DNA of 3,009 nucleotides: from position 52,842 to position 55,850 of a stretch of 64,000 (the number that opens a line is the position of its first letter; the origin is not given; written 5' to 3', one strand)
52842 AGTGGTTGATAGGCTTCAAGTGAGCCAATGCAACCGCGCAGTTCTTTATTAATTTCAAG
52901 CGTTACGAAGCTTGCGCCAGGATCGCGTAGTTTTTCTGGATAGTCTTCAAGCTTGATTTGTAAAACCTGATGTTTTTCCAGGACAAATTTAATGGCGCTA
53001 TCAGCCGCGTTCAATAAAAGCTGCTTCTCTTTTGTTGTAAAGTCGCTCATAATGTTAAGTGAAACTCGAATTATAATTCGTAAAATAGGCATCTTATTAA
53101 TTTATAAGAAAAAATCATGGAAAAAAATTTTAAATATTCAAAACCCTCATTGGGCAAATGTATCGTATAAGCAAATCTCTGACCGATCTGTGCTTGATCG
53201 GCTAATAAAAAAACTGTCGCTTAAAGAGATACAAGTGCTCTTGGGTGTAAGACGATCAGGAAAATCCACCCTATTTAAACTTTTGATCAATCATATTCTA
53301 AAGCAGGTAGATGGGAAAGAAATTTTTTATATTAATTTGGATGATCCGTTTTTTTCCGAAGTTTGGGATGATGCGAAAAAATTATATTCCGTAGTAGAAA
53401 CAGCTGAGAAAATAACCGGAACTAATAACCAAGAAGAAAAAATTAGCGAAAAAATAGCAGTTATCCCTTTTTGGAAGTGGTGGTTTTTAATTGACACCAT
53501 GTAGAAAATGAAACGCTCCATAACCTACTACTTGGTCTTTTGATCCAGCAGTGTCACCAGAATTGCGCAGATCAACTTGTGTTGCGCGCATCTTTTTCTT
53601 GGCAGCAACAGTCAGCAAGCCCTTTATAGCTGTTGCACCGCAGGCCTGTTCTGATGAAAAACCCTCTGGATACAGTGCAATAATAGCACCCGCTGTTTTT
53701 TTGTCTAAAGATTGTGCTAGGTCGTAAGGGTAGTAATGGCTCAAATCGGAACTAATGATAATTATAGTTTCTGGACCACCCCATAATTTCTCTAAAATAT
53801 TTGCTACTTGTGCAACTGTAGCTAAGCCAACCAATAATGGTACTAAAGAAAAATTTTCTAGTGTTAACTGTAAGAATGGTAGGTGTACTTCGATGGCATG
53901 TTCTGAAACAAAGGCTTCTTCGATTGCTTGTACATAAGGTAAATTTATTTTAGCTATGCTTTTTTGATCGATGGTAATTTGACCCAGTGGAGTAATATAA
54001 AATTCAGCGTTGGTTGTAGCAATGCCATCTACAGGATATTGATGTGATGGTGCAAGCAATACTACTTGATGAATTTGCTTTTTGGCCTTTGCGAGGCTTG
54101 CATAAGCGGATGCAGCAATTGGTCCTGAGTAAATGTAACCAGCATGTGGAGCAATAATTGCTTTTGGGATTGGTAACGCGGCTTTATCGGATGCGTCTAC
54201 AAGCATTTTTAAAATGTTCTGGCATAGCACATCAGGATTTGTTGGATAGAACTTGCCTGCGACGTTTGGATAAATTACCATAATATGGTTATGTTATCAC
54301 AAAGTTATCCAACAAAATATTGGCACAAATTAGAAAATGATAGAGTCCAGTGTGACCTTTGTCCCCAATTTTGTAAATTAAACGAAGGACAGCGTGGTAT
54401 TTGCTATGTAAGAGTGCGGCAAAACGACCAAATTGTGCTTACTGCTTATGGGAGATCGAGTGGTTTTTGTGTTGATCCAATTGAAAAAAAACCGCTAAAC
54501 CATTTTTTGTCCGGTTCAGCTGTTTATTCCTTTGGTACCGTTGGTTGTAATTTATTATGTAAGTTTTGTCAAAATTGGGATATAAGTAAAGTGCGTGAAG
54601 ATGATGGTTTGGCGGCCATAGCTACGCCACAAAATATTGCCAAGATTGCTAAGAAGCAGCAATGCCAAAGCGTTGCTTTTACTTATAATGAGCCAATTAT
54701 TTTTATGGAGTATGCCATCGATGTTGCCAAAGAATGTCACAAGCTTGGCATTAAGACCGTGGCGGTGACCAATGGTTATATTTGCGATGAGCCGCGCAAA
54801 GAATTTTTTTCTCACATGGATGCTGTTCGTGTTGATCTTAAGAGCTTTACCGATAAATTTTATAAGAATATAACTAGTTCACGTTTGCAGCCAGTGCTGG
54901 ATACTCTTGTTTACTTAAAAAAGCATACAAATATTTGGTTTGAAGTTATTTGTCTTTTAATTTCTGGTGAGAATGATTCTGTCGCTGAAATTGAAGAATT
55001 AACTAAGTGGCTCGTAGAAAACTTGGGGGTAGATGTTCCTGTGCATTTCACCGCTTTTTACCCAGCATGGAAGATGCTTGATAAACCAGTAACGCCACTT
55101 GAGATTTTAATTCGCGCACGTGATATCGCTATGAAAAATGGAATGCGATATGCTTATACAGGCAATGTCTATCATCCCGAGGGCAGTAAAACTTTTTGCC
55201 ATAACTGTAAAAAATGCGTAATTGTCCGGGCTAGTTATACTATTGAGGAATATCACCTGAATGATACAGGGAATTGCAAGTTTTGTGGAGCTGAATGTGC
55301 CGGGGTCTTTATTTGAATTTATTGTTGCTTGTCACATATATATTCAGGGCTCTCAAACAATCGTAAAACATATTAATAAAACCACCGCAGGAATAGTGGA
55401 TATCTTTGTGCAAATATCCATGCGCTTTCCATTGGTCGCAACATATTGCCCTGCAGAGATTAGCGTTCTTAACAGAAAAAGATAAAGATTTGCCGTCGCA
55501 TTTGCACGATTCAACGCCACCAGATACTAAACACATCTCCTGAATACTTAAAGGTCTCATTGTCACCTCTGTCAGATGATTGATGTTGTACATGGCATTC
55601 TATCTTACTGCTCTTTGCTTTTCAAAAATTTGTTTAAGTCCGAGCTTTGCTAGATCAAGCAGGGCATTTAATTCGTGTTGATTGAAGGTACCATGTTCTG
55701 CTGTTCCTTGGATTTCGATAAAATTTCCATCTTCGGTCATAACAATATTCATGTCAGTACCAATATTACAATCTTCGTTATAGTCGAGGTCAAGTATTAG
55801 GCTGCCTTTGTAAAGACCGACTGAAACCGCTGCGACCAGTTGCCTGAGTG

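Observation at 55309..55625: Cys-rich 83-aa peptide with a textbook double-glycine leader and its own promoter, overlapping the 3' end of the AmmeMemoRadiSam radical SAM gene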

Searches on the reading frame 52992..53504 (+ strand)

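Call 37: search_protein_families(library=pfam, proteins=[window:52992-53504:+], max_evalue=1)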
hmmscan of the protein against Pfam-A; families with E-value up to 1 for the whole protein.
window:52992-53504:+ (170 aa): 8 families
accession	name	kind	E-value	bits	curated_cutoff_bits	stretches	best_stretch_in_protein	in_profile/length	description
PF13173.12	AAA_14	-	2.4e-08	34.5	27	1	79-128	3-49/129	AAA domain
PF01637.24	ATPase_2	-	2e-05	24.9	33.2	1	77-140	19-84/225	ATPase domain predominantly from Archaea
PF25199.1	nSTAND_NTPase5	-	0.00037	20.8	34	1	50-130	7-92/145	Novel STAND NTPase 5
PF20720.3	nSTAND3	-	0.0042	17.3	27.2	1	68-131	7-67/155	Novel STAND NTPase 3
PF16575.11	CLP1_P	-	0.023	14.9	26.6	1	86-117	2-31/188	mRNA cleavage and polyadenylation factor CLP1 P-loop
PF00910.28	RNA_helicase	-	0.031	15.2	21.5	1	83-123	3-46/105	RNA helicase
PF00005.33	ABC_tran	-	0.044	14.8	25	1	74-108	7-41/137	ABC transporter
PF03193.22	RsgA_GTPase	-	0.045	14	30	1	25-102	56-130/174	RsgA GTPase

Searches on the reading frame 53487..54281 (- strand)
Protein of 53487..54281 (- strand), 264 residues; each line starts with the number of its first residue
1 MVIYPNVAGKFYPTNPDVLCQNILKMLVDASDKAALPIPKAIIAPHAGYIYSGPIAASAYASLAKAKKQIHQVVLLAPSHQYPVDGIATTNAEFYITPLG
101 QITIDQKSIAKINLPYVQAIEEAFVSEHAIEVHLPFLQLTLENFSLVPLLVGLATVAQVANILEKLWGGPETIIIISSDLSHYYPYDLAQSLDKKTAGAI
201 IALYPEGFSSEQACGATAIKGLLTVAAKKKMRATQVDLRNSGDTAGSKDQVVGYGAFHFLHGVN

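Call 4: search_protein_families(library=pfam, proteins=[window:53487-54281:-], max_evalue=1)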
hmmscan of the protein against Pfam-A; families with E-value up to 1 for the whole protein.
window:53487-54281:- (264 aa): 2 families
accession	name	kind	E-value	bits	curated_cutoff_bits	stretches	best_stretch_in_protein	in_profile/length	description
PF01875.22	Memo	-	3.8e-48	164.5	27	1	5-256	2-267/269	Memo-like protein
PF08114.16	PMP1_2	-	0.17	12.1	22.3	1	146-167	12-33/43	ATPase proteolipid family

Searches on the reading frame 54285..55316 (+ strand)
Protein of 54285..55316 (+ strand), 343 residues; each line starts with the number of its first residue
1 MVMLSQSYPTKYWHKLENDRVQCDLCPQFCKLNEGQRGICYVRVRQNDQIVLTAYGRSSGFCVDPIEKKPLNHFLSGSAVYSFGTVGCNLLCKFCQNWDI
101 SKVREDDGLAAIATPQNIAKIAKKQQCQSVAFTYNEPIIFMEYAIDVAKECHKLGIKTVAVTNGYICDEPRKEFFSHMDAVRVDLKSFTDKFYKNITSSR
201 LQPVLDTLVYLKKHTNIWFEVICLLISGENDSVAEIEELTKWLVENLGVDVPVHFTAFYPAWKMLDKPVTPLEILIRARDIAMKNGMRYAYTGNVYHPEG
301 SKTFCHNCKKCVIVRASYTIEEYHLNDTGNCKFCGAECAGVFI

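Call 4: search_protein_families(library=pfam, proteins=[window:54285-55316:+], max_evalue=1)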
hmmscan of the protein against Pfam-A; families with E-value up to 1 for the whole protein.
window:54285-55316:+ (343 aa): 4 families
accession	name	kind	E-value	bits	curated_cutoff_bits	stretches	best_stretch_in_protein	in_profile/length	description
PF04055.27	Radical_SAM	-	4.6e-17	63.1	29.5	1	85-238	4-161/166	Radical SAM superfamily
PF13353.11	Fer4_12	-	1.2e-05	26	22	1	85-186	12-116/137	4Fe-4S single cluster domain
PF02811.25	PHP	-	0.058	14.2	26.4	1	111-167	13-66/164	PHP domain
PF00266.25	Aminotran_5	-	0.076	12.4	21.5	1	82-186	255-360/371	Aminotransferase class-V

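Call 5: search_protein_families(library=ncbifam, proteins=[window:54285-55316:+], max_evalue=10)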
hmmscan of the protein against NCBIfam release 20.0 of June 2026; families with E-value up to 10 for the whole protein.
window:54285-55316:+ (343 aa): 23 families
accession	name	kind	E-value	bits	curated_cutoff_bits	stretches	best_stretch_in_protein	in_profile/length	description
TIGR04337.1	AmmeMemoSam_rS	hypoth_equivalog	1.9e-167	556.5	220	1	10-342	1-333/349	AmmeMemoRadiSam system radical SAM enzyme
TIGR02493.1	PFLA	equivalog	1.1e-18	67.5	231.75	1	87-243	24-183/235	pyruvate formate-lyase-activating protein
TIGR04041.1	activase_YjjW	hypoth_equivalog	2.6e-11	43.4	250.2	1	114-258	94-238/276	YjjW family glycine radical enzyme activase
NF008356.0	PRK11145.1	equivalog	3.4e-10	39.6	375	1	86-242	28-190/246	pyruvate formate lyase 1-activating protein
TIGR02494.1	PFLE_PFLC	subfamily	4.6e-10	39.2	174.35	1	130-258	127-254/293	glycyl-radical enzyme activating protein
TIGR02495.1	NrdG2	equivalog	7e-10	38.6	131.15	1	85-246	23-183/193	anaerobic ribonucleoside-triphosphate reductase activating protein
TIGR04038.1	tatD_link_rSAM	subfamily_domain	1.2e-08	35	129.7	1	84-242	14-181/192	TatD family nuclease-associated radical SAM protein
NF038283.1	viperin_w_prok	equivalog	1.7e-08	34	180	1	87-196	11-125/281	viperin family antiviral radical SAM protein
NF048010.1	SfplDhtActHpsHDes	equivalog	2e-07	30.2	430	1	135-245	140-251/298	(2S)-3-sulfopropanediol dehydratase activating enzyme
TIGR02666.1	moaA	equivalog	2.3e-07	30.1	284.05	1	87-245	19-182/336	GTP 3',8-cyclase MoaA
NF033717.2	HPDL_rSAM_activ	equivalog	9.4e-07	28.4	420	1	129-244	133-249/311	4-hydroxyphenylacetate decarboxylase activase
TIGR04003.1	rSAM_BssD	equivalog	1.4e-06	27.7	496.45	1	128-245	129-246/314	[benzylsuccinate synthase]-activating enzyme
TIGR02668.1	moaA_archaeal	equivalog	2e-06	27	325.25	1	86-310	18-253/303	GTP 3',8-cyclase MoaA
NF043069.1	T4HPD_activ_SAM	equivalog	2.2e-06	27.2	425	1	85-245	79-241/299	trans-4-hydroxy-L-proline dehydratase activase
TIGR04395.1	cutC_activ_rSAM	equivalog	2.4e-06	27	360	1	84-244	87-246/309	choline TMA-lyase-activating enzyme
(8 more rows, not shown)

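Call 7: find_related_loci(query=window:54285-55316:+, collection=genome_contigs, flank=4000)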
Query window:54285-55316:+ (343 aa) in genome_contigs; peptide patterns used: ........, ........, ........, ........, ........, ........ (x = any residue, [..] = any of these).
600 stretches matched a pattern (row limit reached: there are more); 599 encode a relative of the query (tblastn E <= 1e-3); the best 80 are kept; 80 distinct loci.
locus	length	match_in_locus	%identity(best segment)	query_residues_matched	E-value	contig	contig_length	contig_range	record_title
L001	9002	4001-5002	65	9-342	8e-158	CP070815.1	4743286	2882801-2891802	MAG: Gemmatimonadota bacterium isolate bin118 chromosome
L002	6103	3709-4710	65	9-342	2e-157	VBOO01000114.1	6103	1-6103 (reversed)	MAG: Nitrospirae bacterium isolate NS_12 14_1009_16_30cm_scaffold_37433, whole genome shotgun sequence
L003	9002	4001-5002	64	9-342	8e-156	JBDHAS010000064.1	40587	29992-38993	MAG: Gemmatimonadota bacterium isolate M3-44_Bin_339 M3-44_Bin_339_scaffold_11924, whole genome shotgun sequence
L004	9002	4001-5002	64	9-342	7e-156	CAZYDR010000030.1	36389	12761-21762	MAG TPA_asm: uncultured Alphaproteobacteria bacterium isolate SRP308112_co1_372 genome assembly, contig: NODE_1373_lengt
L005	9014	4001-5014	64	5-342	4e-155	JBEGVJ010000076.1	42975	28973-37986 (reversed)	MAG: Nitrospirota bacterium isolate riogrande_2019_sw_WHONDRS-S19S_0066_B_bin.137 scaffold_1984788, whole genome shotgun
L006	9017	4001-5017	65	4-342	6e-155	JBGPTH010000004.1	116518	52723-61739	MAG: Nitrospiria bacterium isolate OBJ1_062018_110_73 k141_2799776_length_116518_cov_14.9968, whole genome shotgun seque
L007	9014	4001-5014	62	5-342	9e-155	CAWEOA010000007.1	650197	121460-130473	MAG: uncultured Gammaproteobacteria bacterium isolate MFD02923.bin.1.150 genome assembly, contig: contig_5440, whole gen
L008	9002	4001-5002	64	9-342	1e-154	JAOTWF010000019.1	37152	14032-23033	MAG: Gammaproteobacteria bacterium isolate 13_May_SF_Bin71 13_May_SF_Bin71_scaffold_616_c1, whole genome shotgun sequenc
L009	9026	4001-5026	61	1-342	2e-154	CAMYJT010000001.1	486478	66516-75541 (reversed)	MAG: uncultured Gammaproteobacteria bacterium isolate ES_M_Gamma_066 genome assembly, contig: scaffold_2, whole genome s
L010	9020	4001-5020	63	3-342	4e-153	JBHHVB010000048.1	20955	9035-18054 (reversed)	MAG: Gammaproteobacteria bacterium isolate S.4.sp3_bin.46 NODE_842_length_20955_cov_7.000909, whole genome shotgun seque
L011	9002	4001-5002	65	9-342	3e-153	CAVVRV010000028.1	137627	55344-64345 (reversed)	MAG: uncultured Gammaproteobacteria bacterium isolate MFD02809.bin.2.271 genome assembly, contig: contig_43755, whole ge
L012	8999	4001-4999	63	10-342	8e-153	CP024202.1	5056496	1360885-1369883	Methylomicrobium sp. wino1 chromosome, complete genome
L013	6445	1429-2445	61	4-342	7e-153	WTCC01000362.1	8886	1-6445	MAG: Gammaproteobacteria bacterium isolate GLR771 c_000000040565, whole genome shotgun sequence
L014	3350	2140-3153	61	5-342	3e-159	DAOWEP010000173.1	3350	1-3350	MAG TPA_asm: Gammaproteobacteria bacterium isolate CSMAG_1942 CSMAG_1942_k141_2652300_length_3350_cov_13.1954, whole gen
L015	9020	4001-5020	63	3-342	4e-152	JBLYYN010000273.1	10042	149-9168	MAG: Gammaproteobacteria bacterium isolate DBRS2.bin3 k97_533505, whole genome shotgun sequence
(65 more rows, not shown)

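Call 8: list_cluster_members(proteins=[window:55312-55560:-, window:55312-55593:-, window:54285-55313:+, window:55603-56310:-])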
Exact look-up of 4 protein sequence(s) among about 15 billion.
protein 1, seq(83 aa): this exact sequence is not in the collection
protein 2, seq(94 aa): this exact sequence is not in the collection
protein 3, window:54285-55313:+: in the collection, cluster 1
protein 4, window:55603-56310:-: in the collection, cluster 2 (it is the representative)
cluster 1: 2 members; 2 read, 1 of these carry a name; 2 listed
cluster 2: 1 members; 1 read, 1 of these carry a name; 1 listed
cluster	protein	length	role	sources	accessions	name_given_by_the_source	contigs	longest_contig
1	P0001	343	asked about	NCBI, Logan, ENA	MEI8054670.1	MAG: AmmeMemoRadiSam system radical SAM enzyme [bacterium]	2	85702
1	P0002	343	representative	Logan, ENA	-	-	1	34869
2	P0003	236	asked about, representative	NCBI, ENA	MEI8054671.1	MAG: ribonuclease PH [bacterium]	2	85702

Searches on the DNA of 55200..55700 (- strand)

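Call 26: search_rna_families(source=window, start=55200, end=55700, threshold=evalue, max_evalue=1)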
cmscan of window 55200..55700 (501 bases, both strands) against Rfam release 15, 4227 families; matches with E-value up to 1: 0.
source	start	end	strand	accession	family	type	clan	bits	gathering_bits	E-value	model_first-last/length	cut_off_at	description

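Call 59: search_dna_similar(query=window:55300-55610:-, collection=plasmids, mode=distant, max_evalue=1, max_rows=10)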
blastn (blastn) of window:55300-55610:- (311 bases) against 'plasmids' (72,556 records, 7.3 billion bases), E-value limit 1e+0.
Records with a match: 1; places in all: 1; records where one place covers at least 80% of the query: 0.
Best place of each record, by identity: 80-90% 1.
By first word of the organism name: Erwinia 1.
By predicted mobility (MOB-suite, as given by PLSDB): conjugative 1.
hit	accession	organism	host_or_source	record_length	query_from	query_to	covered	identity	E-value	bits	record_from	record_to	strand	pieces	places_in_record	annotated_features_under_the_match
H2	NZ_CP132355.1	Erwinia pyri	Pyrus,cell culture,orchard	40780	122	155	11%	88.9%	8e-2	46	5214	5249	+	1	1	type IA DNA topoisomerase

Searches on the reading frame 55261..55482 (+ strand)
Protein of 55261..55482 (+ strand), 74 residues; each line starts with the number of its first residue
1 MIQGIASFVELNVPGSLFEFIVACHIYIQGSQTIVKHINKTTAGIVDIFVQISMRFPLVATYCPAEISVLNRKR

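Call 37: search_protein_families(library=pfam, proteins=[window:55261-55482:+], max_evalue=1)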
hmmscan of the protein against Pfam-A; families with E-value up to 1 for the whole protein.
seq(74 aa): 1 family
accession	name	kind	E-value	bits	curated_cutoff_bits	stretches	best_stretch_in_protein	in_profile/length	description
PF10710.14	DUF2512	-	0.062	13.4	26.5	1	17-67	35-85/136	Protein of unknown function (DUF2512)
